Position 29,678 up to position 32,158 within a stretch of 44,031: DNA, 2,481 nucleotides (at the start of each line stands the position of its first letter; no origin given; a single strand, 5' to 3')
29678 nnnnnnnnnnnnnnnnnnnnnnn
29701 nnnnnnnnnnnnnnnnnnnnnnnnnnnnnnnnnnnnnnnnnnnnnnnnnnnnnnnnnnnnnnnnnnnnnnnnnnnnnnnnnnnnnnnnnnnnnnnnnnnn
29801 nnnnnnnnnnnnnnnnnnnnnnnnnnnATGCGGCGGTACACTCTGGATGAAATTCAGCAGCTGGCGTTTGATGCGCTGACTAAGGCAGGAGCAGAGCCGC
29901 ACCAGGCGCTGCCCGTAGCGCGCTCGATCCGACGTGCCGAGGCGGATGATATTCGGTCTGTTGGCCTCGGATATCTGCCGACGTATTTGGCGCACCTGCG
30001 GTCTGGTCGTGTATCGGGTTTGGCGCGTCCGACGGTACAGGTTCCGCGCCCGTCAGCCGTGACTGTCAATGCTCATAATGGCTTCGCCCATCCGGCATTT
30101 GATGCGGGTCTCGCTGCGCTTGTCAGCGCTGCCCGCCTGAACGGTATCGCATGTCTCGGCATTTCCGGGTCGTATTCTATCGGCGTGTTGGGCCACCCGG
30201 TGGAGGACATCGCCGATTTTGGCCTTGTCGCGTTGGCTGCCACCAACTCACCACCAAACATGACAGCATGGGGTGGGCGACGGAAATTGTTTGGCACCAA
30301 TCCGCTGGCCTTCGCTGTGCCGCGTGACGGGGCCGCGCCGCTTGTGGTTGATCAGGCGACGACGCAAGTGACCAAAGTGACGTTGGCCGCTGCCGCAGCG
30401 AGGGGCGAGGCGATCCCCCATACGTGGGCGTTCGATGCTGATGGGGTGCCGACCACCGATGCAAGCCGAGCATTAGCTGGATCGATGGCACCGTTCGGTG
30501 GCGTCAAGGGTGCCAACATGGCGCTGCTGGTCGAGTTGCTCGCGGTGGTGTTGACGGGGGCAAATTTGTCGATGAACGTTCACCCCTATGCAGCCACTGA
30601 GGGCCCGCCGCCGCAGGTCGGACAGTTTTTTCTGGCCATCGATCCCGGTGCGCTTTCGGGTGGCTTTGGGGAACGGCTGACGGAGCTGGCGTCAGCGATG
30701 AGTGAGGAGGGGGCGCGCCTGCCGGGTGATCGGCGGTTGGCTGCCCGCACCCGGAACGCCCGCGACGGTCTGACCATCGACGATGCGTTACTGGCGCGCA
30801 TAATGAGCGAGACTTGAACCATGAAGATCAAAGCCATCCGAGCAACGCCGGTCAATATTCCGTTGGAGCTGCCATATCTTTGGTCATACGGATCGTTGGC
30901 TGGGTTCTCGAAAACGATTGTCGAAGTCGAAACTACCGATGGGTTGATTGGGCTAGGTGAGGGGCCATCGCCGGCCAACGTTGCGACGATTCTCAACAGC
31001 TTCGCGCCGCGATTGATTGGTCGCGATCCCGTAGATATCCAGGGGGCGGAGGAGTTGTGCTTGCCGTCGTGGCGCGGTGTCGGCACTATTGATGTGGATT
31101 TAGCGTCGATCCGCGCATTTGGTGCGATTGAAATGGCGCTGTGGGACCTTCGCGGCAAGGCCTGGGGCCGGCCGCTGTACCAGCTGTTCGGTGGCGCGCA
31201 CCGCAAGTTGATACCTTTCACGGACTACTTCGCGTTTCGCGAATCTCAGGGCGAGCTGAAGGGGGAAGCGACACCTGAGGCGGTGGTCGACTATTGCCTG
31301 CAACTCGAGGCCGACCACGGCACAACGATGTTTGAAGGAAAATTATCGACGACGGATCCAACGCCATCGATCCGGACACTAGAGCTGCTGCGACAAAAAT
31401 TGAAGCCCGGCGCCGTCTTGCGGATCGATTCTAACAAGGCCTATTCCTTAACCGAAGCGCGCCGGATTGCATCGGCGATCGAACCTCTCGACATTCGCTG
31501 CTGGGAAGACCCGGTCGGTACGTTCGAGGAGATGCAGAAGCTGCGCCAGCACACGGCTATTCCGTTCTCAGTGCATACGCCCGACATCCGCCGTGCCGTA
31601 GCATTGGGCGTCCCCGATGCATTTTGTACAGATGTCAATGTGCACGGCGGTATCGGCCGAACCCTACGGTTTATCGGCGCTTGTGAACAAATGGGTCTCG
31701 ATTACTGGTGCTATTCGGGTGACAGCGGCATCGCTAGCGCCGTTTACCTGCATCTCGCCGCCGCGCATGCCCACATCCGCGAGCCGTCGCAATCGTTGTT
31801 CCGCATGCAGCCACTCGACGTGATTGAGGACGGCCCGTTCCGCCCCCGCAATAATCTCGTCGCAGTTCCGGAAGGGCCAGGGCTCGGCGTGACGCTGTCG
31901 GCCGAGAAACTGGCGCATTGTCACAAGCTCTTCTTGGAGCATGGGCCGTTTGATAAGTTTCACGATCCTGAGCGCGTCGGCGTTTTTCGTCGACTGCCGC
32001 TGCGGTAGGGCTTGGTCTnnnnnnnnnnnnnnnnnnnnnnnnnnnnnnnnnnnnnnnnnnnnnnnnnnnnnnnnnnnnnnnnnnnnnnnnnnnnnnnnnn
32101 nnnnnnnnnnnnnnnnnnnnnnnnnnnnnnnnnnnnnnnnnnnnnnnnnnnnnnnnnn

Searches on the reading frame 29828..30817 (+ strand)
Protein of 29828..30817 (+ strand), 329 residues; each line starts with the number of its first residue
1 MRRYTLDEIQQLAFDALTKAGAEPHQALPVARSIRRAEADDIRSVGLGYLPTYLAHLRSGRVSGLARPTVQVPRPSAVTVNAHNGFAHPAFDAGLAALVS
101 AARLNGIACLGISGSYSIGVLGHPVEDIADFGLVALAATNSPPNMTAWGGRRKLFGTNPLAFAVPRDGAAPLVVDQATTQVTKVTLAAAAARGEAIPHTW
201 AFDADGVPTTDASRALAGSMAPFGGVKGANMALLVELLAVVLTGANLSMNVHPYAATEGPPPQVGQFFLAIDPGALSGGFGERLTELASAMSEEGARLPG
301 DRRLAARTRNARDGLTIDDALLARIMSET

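Call 6: search_protein_families(library=pfam, proteins=[window:29828-30817:+])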
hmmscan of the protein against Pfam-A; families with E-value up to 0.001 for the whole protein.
window:29828-30817:+ (329 aa): 1 family
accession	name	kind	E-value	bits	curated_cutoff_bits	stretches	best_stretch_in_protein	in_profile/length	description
PF02615.19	Ldh_2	-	9.2e-87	291.7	38.8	1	6-325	3-332/333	Malate/L-lactate dehydrogenase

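Call 7: search_protein_families(library=ncbifam, proteins=[window:29828-30817:+])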
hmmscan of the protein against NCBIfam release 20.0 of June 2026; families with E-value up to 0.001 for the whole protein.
window:29828-30817:+ (329 aa): 5 families
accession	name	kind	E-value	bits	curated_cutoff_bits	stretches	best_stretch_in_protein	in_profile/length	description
NF040650.1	sulfolac_dhydr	equivalog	2.7e-45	155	500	1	7-325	6-326/339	L-sulfolactate dehydrogenase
TIGR03175.1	AllD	equivalog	5.3e-38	131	496.2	1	6-295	5-298/349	ureidoglycolate dehydrogenase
NF011599.0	PRK15025.1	equivalog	2.5e-37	128.9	356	1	7-328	6-334/349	ureidoglycolate dehydrogenase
NF007504.0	PRK10098.1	equivalog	1.7e-32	112.6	336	1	5-326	8-338/360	malate/lactate/ureidoglycolate dehydrogenase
NF009750.0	PRK13260.1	equivalog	2.7e-25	89.2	316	1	5-326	4-330/332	3-dehydro-L-gulonate 2-dehydrogenase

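Call 47: search_solved_structures(query=window:29828-30817:+, max_evalue=1e-10)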
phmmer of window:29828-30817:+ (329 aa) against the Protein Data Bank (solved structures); distinct sequences matched with E-value up to 1e-10: 13.
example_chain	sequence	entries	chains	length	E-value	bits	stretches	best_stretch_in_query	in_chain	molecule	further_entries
1wtj_A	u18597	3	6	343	6.2e-53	183.5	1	20-325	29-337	ureidoglycolate dehydrogenase | delta1-piperideine-2-carboxylate reductase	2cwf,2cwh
1vbi_A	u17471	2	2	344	2.7e-40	142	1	5-325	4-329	Type 2 malate/lactate dehydrogenase | malate/L-lactate dehydrogenase family protein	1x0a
4h8a_A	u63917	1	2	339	4.5e-30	108.4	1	7-279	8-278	Ureidoglycolate dehydrogenase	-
4fjs_A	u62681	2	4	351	4.9e-30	108.3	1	7-279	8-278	Ureidoglycolate dehydrogenase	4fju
1xrh_A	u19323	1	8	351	5e-30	108.3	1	7-279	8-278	Ureidoglycolate Dehydrogenase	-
2x06_A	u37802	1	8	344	1.7e-29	106.6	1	10-321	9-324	L-SULFOLACTATE DEHYDROGENASE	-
3uoe_A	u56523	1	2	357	7.9e-29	104.4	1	9-321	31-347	Dehydrogenase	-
1z2i_A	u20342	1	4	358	9.8e-23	84.3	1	6-322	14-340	malate dehydrogenase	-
1v9n_A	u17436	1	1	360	5.4e-21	78.6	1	11-273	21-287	Malate dehydrogenase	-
2g8y_A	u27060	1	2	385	7.8e-20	74.8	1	18-248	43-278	Malate/L-lactate dehydrogenases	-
3i0p_A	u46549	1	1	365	1.4e-18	70.7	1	4-273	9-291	Malate dehydrogenase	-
1nxu_A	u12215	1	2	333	5.9e-14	55.5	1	8-326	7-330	Hypothetical oxidoreductase yiaK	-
1s20_A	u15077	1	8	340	6.4e-14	55.4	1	8-326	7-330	Hypothetical oxidoreductase yiaK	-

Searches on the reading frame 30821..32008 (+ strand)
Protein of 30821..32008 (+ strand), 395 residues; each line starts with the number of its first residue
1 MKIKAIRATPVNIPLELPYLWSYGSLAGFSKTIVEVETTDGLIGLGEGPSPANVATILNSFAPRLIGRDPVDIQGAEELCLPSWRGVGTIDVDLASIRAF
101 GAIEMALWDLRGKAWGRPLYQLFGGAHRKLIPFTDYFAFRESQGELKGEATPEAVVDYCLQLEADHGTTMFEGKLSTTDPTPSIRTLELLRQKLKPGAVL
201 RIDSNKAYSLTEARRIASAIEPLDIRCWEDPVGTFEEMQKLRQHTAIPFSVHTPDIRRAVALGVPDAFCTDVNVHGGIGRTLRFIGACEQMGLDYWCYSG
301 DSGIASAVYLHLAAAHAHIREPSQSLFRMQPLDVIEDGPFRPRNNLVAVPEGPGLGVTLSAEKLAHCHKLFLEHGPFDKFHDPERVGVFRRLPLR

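Call 8: search_protein_families(library=pfam, proteins=[window:30821-32008:+])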
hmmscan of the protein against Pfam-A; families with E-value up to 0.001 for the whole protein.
window:30821-32008:+ (395 aa): 2 families
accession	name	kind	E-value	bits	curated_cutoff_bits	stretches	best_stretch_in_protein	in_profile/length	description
PF13378.12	MR_MLE_C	-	4.9e-32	111.9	29.4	1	163-362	10-218/219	Enolase C-terminal domain-like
PF02746.21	MR_MLE_N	-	1.8e-14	54.4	22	1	8-124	6-117/117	Mandelate racemase / muconate lactonizing enzyme, N-terminal domain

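Call 40: search_protein_families(library=ncbifam, proteins=[window:30821-32008:+], max_evalue=0.001)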
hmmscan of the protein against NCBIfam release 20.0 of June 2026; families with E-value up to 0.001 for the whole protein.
window:30821-32008:+ (395 aa): 14 families
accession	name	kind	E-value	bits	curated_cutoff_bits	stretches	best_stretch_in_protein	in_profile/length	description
NF043002.1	HProlDhtase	equivalog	2.9e-26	92.2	500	1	1-365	1-360/366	cis-3-hydroxy-L-proline dehydratase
NF010624.0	PRK14017.1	equivalog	9.1e-20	71.1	311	1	33-368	17-361/382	galactonate dehydratase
NF047820.1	TalGalacDh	equivalog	9.8e-20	70.8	500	1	31-364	38-361/371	L-talarate/galactarate dehydratase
TIGR02534.1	mucon_cyclo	subfamily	4.8e-18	65.3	334.95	1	3-366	1-364/368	muconate/chloromuconate family cycloisomerase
NF043051.1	ManoateDhtManD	equivalog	1.2e-16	60.6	550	1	34-131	20-117/403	D-mannonate dehydratase ManD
NF040790.2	glucon_galact_dh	equivalog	2.7e-16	59.4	750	1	32-364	26-365/390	bifunctional D-gluconate/D-galactonate dehydratase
NF040866.1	AraD_Arch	equivalog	2.3e-15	56.5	650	1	32-362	35-364/372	arabinonate dehydratase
NF011654.0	PRK15072.1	subfamily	3.3e-15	55.9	430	1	33-131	19-117/404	D-galactonate dehydratase family protein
TIGR03247.1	glucar-dehydr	equivalog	5e-14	51.9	828.7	1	29-375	32-413/441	glucarate dehydratase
TIGR01927.1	menC_gam_Gplu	equivalog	3.8e-12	46.1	130.55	1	159-318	116-284/307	o-succinylbenzoate synthase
NF011968.0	PRK15440.1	equivalog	1.1e-07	31.1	393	1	30-133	58-159/395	L-rhamnonate dehydratase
NF002782.0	PRK02901.1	equivalog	2.4e-05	23.5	288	1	185-319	122-261/328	o-succinylbenzoate synthase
TIGR01928.1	menC_lowGC_arch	equivalog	7.3e-05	21.9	200.65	0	187-315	164-299/325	o-succinylbenzoate synthase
NF042940.1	racemase_DgcA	equivalog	0.00098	18.4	400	0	99-239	84-207/323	N-acetyl-D-Glu racemase DgcA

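Call 46: search_solved_structures(query=window:30821-32008:+, max_evalue=1e-10)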
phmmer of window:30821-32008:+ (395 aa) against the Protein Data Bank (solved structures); distinct sequences matched with E-value up to 1e-10: 77 (the best 60 are shown).
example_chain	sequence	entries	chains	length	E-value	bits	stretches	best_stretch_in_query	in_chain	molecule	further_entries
4dye_A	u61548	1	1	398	2.4e-41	145.4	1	1-367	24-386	isomerase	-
2oqh_A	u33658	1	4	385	3.2e-41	145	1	2-367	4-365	Putative isomerase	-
2pgw_A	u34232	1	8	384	5.1e-35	124.6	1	2-365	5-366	Muconate cycloisomerase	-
4it1_A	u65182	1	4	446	9.3e-27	97.4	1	1-375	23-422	Putative glucarate dehydratase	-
4mgg_A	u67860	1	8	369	1.1e-25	93.9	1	1-359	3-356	Muconate lactonizing enzyme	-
3vc5_A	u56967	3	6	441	1.3e-25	93.6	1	2-372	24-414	Mandelate racemase/muconate lactonizing protein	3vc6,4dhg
3vdg_A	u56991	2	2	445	7e-24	87.9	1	3-379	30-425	Probable glucarate dehydratase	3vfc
3va8_A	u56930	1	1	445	5.4e-23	85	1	3-375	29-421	PROBABLE DEHYDRATASE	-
5olc_A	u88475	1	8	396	1.8e-20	76.7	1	2-367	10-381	Galactonate dehydratase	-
3n4e_A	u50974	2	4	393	1.4e-19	73.7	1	32-365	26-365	Mandelate racemase/muconate lactonizing enzyme, C-terminal domain protein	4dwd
3bjs_A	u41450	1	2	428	2.1e-19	73.2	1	1-360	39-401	Mandelate racemase/muconate lactonizing enzyme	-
2p88_A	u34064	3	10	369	2.1e-19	73.2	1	1-364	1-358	Mandelate racemase/muconate lactonizing enzyme family protein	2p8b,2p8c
3eez_A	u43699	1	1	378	4.5e-19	72.1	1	2-363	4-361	putative Mandelate racemase/muconate lactonizing enzyme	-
4ggb_A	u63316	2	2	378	2.4e-17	66.4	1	1-365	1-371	Putative uncharacterized protein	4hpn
2ggj_A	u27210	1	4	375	3.8e-17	65.7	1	99-369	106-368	N-acylamino acid racemase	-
2pmq_A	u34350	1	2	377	2.2e-13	53.3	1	11-365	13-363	Mandelate racemase/muconate lactonizing enzyme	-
4h2h_A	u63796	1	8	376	3.5e-13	52.7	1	11-364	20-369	Mandelate racemase/muconate lactonizing enzyme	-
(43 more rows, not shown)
